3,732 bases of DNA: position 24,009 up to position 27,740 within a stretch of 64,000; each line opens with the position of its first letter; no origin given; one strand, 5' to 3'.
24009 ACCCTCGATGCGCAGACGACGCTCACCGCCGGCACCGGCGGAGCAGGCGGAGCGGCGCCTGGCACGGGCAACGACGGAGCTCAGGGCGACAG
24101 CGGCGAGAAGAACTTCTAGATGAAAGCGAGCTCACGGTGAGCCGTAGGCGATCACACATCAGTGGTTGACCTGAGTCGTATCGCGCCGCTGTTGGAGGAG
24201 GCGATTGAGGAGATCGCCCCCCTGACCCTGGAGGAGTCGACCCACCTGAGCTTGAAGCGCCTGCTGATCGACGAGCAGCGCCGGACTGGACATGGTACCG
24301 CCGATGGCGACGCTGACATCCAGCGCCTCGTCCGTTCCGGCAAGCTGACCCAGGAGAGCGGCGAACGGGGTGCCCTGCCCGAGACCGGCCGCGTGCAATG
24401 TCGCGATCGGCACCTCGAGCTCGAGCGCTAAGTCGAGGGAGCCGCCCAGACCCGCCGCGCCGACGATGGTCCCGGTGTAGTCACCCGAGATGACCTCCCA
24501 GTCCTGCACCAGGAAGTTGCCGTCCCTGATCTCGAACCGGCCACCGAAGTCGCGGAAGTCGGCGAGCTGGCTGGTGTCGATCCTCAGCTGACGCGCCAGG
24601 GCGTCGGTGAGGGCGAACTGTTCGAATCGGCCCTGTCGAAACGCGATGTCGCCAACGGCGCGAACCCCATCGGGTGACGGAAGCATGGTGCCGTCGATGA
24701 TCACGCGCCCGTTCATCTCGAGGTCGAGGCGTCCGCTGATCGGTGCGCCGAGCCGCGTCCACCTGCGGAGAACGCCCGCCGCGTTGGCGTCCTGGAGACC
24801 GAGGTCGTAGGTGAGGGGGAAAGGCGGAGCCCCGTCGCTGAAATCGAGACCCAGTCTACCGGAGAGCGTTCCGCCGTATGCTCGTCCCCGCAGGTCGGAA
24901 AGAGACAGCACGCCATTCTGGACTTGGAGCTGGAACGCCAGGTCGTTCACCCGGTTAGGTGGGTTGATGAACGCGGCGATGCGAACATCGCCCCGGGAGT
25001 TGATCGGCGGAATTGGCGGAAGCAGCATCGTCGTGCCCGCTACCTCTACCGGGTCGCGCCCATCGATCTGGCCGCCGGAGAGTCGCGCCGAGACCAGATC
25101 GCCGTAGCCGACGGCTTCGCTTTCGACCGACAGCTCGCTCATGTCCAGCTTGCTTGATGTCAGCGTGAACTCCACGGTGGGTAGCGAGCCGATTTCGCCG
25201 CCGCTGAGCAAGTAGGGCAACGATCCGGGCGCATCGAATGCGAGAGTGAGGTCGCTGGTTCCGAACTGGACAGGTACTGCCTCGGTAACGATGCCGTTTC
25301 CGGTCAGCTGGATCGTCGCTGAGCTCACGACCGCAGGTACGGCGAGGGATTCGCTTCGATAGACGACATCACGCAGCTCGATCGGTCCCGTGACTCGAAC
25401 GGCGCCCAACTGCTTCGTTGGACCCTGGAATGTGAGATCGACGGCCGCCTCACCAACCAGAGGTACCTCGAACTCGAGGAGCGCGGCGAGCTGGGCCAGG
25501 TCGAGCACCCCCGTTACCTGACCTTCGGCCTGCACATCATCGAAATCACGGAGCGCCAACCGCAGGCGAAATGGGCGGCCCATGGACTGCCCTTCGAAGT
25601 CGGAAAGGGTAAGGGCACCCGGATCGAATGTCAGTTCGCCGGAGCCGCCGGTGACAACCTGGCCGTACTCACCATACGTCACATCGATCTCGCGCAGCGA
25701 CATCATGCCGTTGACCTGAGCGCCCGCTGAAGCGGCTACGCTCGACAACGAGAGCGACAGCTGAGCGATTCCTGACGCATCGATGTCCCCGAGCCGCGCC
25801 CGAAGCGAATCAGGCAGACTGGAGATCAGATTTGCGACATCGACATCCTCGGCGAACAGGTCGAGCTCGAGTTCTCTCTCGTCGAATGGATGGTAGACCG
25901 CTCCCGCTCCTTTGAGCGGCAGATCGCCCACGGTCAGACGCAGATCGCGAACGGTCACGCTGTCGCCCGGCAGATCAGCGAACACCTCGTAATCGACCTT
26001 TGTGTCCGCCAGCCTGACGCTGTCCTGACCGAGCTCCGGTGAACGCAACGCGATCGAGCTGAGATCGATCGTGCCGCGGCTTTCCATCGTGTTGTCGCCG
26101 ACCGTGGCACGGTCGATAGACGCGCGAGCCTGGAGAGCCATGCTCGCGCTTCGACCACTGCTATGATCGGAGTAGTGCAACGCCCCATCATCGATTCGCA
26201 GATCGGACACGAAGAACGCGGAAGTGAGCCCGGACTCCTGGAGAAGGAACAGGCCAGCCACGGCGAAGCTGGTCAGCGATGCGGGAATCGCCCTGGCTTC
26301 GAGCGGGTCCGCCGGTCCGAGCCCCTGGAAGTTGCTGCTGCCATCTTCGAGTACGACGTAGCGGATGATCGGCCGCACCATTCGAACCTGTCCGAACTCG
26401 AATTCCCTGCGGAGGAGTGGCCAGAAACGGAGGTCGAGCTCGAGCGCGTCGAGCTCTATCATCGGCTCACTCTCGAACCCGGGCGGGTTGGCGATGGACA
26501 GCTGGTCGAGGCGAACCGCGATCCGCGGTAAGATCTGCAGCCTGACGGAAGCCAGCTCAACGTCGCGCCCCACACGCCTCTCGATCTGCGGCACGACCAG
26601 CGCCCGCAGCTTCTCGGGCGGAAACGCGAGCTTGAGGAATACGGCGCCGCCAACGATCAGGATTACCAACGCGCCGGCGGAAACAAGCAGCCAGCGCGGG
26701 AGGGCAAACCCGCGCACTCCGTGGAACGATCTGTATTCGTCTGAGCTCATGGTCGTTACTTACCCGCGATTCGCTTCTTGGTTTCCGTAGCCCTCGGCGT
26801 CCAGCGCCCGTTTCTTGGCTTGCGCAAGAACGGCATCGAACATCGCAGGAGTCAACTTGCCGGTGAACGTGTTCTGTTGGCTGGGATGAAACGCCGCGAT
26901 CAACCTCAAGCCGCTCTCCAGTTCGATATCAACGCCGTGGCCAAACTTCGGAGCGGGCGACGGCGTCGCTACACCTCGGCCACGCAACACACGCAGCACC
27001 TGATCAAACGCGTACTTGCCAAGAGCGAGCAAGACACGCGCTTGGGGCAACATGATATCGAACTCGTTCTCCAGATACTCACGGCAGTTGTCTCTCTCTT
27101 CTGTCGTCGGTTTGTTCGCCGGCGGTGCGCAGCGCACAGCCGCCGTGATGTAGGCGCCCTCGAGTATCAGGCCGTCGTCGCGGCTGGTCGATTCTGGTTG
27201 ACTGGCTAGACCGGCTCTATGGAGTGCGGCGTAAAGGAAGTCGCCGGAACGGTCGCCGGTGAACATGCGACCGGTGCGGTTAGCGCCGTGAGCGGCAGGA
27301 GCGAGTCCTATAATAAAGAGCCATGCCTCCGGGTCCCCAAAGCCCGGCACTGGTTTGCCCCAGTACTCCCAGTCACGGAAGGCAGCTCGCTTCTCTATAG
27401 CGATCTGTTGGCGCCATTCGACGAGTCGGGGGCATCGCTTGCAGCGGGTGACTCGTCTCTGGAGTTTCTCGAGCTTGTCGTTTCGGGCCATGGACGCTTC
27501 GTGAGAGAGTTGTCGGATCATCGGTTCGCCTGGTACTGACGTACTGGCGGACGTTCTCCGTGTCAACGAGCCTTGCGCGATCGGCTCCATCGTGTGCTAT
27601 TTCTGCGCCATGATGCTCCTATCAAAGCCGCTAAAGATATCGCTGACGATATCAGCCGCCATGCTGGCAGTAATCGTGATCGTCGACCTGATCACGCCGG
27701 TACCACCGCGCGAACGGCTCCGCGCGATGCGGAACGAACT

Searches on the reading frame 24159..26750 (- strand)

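Call 11: search_protein_families(library=pfam, proteins=[window:24159-26750:-], max_evalue=0.001)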
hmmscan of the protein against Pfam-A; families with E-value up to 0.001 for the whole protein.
window:24159-26750:- (863 aa): 3 families
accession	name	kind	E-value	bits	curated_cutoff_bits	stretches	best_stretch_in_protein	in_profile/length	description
PF05170.20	AsmA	-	6.8e-20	71.8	29.8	1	21-158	8-144/607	AsmA family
PF05359.17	DUF748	-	1.9e-13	49.9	50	1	19-422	16-333/1037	Domain of Unknown Function (DUF748)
PF13116.12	YhdP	-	2.2e-05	23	46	1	310-423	621-734/1224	YhdP protein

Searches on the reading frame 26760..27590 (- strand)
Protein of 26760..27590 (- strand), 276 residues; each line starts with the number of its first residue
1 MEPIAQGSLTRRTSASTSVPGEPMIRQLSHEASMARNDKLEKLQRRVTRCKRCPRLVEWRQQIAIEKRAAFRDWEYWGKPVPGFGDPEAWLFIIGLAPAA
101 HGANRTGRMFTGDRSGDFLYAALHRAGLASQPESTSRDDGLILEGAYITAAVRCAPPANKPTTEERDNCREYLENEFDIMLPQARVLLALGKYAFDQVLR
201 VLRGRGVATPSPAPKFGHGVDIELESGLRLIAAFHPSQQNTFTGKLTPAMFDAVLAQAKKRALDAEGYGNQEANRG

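Call 11: search_protein_families(library=pfam, proteins=[window:26760-27590:-], max_evalue=0.001)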
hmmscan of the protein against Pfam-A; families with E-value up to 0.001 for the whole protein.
window:26760-27590:- (276 aa): 1 family
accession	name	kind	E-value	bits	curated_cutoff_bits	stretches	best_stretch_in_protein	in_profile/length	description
PF03167.25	UDG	-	1.5e-28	100.1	24.3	1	82-257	1-139/141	Uracil DNA glycosylase superfamily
